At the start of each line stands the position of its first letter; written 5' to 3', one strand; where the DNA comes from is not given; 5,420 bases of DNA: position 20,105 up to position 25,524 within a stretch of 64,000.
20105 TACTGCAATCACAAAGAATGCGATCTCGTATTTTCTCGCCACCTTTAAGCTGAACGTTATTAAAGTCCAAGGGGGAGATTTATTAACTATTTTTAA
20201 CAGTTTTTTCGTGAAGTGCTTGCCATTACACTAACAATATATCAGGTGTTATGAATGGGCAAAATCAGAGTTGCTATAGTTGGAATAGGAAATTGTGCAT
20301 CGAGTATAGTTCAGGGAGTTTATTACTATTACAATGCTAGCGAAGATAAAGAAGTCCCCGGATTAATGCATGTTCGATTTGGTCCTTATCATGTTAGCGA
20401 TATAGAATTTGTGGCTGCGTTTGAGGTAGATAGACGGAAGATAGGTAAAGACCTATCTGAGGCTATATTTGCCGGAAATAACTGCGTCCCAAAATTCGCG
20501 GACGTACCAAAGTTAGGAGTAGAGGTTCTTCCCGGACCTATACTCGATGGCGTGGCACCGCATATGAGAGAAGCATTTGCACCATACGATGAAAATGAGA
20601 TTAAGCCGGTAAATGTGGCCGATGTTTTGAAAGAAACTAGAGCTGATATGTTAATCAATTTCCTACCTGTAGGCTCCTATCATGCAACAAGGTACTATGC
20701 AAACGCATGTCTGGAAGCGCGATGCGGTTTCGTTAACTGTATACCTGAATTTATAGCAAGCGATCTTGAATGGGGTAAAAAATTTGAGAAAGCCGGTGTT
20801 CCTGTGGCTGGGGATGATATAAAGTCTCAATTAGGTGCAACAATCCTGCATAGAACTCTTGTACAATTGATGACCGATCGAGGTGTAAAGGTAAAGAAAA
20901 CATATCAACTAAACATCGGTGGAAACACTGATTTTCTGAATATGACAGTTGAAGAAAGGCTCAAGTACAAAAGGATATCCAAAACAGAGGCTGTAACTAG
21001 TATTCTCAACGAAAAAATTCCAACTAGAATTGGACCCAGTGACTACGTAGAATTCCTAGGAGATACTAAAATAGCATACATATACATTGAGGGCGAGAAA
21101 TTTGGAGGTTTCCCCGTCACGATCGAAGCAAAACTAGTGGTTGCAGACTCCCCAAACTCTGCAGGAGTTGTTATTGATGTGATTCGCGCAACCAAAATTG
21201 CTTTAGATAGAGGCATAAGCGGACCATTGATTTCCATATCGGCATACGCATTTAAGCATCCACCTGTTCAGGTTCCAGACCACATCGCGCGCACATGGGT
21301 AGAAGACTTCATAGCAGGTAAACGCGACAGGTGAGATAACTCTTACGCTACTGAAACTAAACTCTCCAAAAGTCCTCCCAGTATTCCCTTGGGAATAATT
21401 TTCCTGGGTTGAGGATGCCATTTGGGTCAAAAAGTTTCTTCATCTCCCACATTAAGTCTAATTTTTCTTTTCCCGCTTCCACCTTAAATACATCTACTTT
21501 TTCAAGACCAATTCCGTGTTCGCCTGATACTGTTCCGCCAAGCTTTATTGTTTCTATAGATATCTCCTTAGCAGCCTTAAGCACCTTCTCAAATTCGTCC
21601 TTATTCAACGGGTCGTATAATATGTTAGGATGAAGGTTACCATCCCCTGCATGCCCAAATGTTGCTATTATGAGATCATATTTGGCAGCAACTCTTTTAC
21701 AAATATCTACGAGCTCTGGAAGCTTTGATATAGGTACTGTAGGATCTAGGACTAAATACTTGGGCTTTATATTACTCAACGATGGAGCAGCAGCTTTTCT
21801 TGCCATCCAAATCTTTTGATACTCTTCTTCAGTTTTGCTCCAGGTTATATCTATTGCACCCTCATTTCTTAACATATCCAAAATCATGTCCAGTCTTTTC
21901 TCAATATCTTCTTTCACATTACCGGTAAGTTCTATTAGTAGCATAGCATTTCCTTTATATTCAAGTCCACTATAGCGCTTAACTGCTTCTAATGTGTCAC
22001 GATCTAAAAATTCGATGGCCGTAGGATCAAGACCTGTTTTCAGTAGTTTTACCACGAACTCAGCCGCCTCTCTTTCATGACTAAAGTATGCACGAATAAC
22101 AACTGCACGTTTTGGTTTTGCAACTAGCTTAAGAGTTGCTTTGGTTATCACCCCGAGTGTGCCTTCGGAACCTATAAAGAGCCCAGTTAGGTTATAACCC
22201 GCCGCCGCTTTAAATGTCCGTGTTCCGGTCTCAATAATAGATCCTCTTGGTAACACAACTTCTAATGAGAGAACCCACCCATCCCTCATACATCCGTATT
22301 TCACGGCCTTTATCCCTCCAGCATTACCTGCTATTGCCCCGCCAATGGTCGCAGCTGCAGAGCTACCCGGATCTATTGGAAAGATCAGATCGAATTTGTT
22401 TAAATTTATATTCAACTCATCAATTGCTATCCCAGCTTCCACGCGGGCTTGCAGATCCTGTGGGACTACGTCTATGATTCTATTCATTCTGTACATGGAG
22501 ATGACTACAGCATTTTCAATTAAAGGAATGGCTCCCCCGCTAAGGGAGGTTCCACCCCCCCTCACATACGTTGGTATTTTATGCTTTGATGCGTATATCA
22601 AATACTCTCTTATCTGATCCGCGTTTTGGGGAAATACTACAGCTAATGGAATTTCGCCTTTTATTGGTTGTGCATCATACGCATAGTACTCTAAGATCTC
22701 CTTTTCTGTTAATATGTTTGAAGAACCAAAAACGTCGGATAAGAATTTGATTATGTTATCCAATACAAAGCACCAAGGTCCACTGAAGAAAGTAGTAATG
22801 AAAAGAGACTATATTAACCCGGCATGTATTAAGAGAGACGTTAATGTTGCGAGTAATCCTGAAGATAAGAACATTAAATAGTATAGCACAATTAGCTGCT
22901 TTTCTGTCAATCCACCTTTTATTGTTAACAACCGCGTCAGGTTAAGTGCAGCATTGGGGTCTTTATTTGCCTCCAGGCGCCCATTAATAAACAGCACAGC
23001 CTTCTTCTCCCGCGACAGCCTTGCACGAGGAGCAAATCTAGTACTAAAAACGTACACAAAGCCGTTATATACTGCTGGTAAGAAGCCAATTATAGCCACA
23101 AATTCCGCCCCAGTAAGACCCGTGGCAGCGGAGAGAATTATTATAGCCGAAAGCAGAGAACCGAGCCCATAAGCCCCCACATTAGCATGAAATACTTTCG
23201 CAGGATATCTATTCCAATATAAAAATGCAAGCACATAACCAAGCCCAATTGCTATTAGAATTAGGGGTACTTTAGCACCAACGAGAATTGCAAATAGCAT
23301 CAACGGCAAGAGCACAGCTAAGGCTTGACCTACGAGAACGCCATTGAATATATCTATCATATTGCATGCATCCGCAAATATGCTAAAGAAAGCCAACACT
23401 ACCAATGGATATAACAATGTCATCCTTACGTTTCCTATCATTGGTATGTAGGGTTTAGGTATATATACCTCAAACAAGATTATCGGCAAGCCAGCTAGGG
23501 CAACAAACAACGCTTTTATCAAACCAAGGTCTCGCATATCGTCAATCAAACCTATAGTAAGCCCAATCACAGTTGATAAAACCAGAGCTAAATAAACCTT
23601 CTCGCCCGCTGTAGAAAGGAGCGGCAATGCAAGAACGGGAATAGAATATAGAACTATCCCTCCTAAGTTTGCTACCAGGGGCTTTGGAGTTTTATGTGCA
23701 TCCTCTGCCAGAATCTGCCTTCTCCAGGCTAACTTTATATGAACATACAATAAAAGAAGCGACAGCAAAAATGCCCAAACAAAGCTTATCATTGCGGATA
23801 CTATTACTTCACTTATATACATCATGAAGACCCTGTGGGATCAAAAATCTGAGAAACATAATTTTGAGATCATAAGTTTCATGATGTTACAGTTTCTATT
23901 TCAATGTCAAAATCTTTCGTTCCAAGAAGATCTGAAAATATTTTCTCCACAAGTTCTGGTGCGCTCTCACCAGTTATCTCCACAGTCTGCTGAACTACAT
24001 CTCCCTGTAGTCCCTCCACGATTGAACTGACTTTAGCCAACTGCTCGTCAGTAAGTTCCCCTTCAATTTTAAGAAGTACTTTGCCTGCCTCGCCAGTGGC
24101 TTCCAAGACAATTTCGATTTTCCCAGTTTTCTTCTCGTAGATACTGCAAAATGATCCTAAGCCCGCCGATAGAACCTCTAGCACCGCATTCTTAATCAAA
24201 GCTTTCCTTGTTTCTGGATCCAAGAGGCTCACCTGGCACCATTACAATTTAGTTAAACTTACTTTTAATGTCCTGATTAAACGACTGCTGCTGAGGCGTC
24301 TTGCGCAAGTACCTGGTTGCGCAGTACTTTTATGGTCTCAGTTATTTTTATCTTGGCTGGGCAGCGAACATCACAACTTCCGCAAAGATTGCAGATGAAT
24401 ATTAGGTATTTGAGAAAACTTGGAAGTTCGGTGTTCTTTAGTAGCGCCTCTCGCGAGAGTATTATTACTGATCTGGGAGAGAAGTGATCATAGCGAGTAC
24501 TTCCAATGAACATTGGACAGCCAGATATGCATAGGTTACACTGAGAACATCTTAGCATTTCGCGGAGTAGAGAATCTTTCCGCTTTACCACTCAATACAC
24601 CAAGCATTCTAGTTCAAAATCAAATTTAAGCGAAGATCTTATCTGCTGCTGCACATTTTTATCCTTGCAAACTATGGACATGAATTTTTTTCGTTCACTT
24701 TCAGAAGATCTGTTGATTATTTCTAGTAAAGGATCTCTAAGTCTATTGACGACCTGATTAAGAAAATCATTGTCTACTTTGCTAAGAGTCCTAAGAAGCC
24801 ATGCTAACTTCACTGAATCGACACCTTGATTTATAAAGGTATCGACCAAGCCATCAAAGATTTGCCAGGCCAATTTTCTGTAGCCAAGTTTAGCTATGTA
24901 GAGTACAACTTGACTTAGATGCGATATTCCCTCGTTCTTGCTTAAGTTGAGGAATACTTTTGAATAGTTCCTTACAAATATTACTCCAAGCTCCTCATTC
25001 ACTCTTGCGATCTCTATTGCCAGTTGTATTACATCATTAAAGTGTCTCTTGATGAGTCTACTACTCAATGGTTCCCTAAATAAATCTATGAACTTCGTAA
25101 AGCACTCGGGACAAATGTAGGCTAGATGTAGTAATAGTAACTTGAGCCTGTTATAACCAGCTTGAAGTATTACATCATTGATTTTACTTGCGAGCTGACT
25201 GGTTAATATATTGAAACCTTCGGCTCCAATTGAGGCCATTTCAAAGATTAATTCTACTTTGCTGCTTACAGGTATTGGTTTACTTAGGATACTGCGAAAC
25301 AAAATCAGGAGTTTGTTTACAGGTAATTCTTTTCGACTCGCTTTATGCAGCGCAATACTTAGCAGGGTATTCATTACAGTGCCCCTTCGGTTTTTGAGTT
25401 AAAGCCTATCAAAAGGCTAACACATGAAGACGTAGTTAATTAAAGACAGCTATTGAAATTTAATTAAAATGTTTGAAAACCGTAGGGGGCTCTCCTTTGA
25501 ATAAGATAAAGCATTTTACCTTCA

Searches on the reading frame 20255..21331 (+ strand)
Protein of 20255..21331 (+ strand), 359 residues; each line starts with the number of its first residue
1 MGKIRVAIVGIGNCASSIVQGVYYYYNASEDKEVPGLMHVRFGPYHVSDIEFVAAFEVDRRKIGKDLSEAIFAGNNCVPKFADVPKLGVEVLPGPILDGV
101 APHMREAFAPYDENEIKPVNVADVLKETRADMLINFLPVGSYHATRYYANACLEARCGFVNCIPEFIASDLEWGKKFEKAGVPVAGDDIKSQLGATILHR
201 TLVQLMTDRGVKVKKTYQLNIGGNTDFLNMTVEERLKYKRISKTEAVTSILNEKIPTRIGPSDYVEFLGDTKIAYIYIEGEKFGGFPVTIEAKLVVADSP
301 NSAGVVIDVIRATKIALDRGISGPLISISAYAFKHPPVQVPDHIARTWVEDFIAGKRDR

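Call 27: search_protein_families(library=pfam, proteins=[window:20255-21331:+], max_evalue=0.001)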
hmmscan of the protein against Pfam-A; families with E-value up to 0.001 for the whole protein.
window:20255-21331:+ (359 aa): 1 family
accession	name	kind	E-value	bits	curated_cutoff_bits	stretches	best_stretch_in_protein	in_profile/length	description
PF01658.22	Inos-1-P_synth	-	1.1e-34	119.2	27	1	194-299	1-107/107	Myo-inositol-1-phosphate synthase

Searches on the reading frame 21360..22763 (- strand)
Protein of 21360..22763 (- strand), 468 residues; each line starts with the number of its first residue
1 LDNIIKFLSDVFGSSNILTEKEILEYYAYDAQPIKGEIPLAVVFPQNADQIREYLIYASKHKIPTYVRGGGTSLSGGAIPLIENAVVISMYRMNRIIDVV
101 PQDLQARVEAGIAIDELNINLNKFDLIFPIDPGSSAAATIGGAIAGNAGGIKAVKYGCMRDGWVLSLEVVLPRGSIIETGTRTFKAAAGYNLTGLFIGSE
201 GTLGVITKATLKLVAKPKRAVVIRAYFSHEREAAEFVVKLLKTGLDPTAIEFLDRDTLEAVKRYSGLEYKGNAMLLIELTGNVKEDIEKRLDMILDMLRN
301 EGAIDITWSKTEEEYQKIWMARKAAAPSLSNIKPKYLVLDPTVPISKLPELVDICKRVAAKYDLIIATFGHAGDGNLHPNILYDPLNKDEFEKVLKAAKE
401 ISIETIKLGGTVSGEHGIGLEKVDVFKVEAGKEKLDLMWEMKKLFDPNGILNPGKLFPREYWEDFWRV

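Call 3: search_protein_families(library=pfam, proteins=[window:21360-22763:-], max_evalue=0.01)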
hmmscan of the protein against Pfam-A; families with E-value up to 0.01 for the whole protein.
window:21360-22763:- (468 aa): 2 families
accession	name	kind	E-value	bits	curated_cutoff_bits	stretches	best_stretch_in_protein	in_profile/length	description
PF02913.24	FAD-oxidase_C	-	1.5e-67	228.4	21.2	1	216-456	1-248/248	FAD linked oxidases, C-terminal domain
PF01565.28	FAD_binding_4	-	3.3e-38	131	26.4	1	39-180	1-139/139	FAD binding domain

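Call 66: search_protein_families(library=ncbifam, proteins=[window:21360-22763:-], max_evalue=0.00001)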
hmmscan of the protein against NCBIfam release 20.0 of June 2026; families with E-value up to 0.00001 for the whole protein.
window:21360-22763:- (468 aa): 10 families
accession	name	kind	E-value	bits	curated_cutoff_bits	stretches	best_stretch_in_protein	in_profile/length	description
TIGR00387.1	glcD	equivalog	4.6e-129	430.9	567.9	1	42-455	1-413/413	glycolate oxidase subunit GlcD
NF008408.0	PRK11230.1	equivalog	3.4e-92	309.5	897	1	4-458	21-473/499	glycolate oxidase subunit GlcD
NF049975.1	2HglutDHaseYdiJ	equivalog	1.3e-41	142.4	1350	2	37-181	50-194/1018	D-2-hydroxyglutarate dehydrogenase YdiJ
NF008439.0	PRK11282.1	equivalog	4.2e-26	91.6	284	1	48-245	8-201/358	glycolate oxidase subunit GlcE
TIGR01678.1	FAD_lactone_ox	subfamily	4e-10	39.2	396.8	1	38-215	14-180/438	sugar 1,4-lactone oxidase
NF053785.1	DcplphribOxDprE1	equivalog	1.7e-09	37.4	500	1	83-215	56-182/449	decaprenylphosphoryl-beta-D-ribose oxidase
NF041227.1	BagG_FevA2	exception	3.9e-08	32.3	850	1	44-215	51-209/455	bagremycin/ferroverdin biosynthesis FAD-dependent oxygenase BagG/FevA2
TIGR01677.1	pln_FAD_oxido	subfamily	8.5e-08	31.1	383.1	1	41-223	36-221/560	FAD-dependent oxidoreductase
TIGR01679.1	bact_FAD_ox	subfamily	4.7e-07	29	292.25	1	39-216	12-175/419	FAD-linked oxidoreductase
NF041226.1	BagK_FevA1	equivalog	1.9e-06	26.6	800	1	39-218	41-208/453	bagremycin/ferroverdin biosynthesis FAD-dependent oxygenase BagK/FevA1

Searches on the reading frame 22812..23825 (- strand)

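Call 3: search_protein_families(library=pfam, proteins=[window:22812-23825:-], max_evalue=0.01)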
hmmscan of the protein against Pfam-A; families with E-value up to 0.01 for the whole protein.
window:22812-23825:- (338 aa): 1 family
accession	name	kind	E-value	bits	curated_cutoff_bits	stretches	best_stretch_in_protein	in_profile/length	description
PF00953.26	Glycos_transf_4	-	7.1e-20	72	27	1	79-232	2-159/160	Glycosyl transferase family 4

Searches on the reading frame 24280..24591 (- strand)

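Call 3: search_protein_families(library=pfam, proteins=[window:24280-24591:-], max_evalue=0.01)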
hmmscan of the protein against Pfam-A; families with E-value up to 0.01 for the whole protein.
window:24280-24591:- (104 aa): 8 families
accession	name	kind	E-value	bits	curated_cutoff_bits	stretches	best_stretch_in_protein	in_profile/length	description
PF13183.11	Fer4_8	-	9.7e-12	45.7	27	1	11-81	1-68/68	4Fe-4S dicluster domain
PF13534.11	Fer4_17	-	1.4e-09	38.8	22.2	1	14-81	1-60/61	4Fe-4S dicluster domain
PF13237.11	Fer4_10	-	7.3e-08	32.7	25.5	1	13-33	7-22/53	4Fe-4S dicluster domain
PF13187.11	Fer4_9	-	2.5e-06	27.8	27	0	14-27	1-14/52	4Fe-4S dicluster domain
PF12838.12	Fer4_7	-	0.00014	22.7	27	1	14-81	1-52/52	4Fe-4S dicluster domain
PF12797.12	Fer4_2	-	0.0011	19.2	24.5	0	13-26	8-21/22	4Fe-4S binding domain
PF14691.11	Fer4_20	-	0.0012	19.1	25.8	0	7-32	16-43/113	Dihydroprymidine dehydrogenase domain II, 4Fe-4S cluster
PF14697.11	Fer4_21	-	0.0091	16.5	35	0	14-27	40-53/59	4Fe-4S dicluster domain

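Call 4: search_protein_families(library=ncbifam, proteins=[window:24280-24591:-], max_evalue=0.01)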
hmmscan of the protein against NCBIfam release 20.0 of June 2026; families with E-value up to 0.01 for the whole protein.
window:24280-24591:- (104 aa): 23 families
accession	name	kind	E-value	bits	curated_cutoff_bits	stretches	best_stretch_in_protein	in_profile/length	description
TIGR00273.1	TIGR00273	equivalog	6.8e-10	38.4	444.8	1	9-97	289-375/432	LutB/LldF family L-lactate oxidation iron-sulfur protein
TIGR03290.1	CoB_CoM_SS_C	equivalog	9.8e-10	38.6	160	1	14-99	3-80/144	CoB--CoM heterodisulfide reductase subunit C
NF041779.1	hetero_SS_HdrC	equivalog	2.8e-09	36.7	350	1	12-94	30-103/198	ferredoxin:CoB-CoM heterodisulfide reductase subunit HdrC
NF045670.1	quin_L_LdhH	equivalog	3e-08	32.4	800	1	5-99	296-388/706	L-lactate dehydrogenase (quinone) large subunit LdhH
NF041890.1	hdrC_Methbact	equivalog_domain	5.4e-08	32.6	270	1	5-98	21-105/192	ferredoxin:CoB-CoM heterodisulfide reductase subunit HdrC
NF004898.0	PRK06259.1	equivalog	1.8e-06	26.8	385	1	9-98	130-220/488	fumarate reductase (CoM/CoB) subunit TfrB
NF045663.1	diclust_near_Sec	equivalog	1.8e-06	26.4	530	1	5-99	296-387/759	pyridine nucleotide-disulfide oxidoreductase/dicluster-binding protein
NF008369.0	PRK11168.1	equivalog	7.6e-06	25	278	1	13-98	11-91/401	anaerobic glycerol-3-phosphate dehydrogenase subunit C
NF038018.1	qmoC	equivalog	8.9e-06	25.4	300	1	12-103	17-100/360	quinone-interacting membrane-bound oxidoreductase complex subunit QmoC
NF041837.1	rnfC_Methano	equivalog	2.7e-05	23.2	650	1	2-98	346-430/438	Rnf electron transport complex subunit RnfC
NF045724.1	ferredox_TmcB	equivalog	3.3e-05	22.6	735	1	14-92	42-126/430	electron transfer complex ferredoxin TmcB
NF004616.0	PRK05950.1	subfamily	4.3e-05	22.8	228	1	8-97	142-236/238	succinate dehydrogenase iron-sulfur subunit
TIGR01945.1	rnfC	subfamily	4.5e-05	22.2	245.95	1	10-94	360-431/435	RnfABCDGE type electron transport complex subunit C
TIGR00384.1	dhsB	subfamily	6.9e-05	22.4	88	1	9-90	136-221/222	succinate dehydrogenase and fumarate reductase iron-sulfur protein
TIGR03379.1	glycerol3P_GlpC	equivalog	0.00015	20.6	279.9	1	14-94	6-81/397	anaerobic glycerol-3-phosphate dehydrogenase subunit GlpC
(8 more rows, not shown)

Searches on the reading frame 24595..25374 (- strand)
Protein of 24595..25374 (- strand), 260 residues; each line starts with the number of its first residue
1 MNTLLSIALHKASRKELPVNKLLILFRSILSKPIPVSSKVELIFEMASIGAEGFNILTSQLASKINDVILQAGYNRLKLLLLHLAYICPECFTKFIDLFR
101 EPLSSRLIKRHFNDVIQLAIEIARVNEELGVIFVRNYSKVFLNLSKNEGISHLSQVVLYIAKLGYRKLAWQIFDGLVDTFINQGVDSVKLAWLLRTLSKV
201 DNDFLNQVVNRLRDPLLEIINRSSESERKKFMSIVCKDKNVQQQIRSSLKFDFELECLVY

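Call 3: search_protein_families(library=pfam, proteins=[window:24595-25374:-], max_evalue=0.01)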
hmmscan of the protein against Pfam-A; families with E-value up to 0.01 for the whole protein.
window:24595-25374:- (260 aa): 0 families

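Call 4: search_protein_families(library=ncbifam, proteins=[window:24595-25374:-], max_evalue=0.01)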
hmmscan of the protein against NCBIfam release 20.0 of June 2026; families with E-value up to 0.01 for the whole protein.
window:24595-25374:- (260 aa): 0 families

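Call 43: find_homologous_proteins(query=window:24595-25374:-, max_evalue=0.001)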
Query window:24595-25374:- (260 aa): 3 proteins with E <= 0.001 among 524 candidates.
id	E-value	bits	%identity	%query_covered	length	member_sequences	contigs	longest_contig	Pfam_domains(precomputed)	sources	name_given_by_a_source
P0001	6.0e-161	552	100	100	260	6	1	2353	-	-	-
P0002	2.7e-99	350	62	100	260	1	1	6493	-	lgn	-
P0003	2.4e-73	265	52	94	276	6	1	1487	-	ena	-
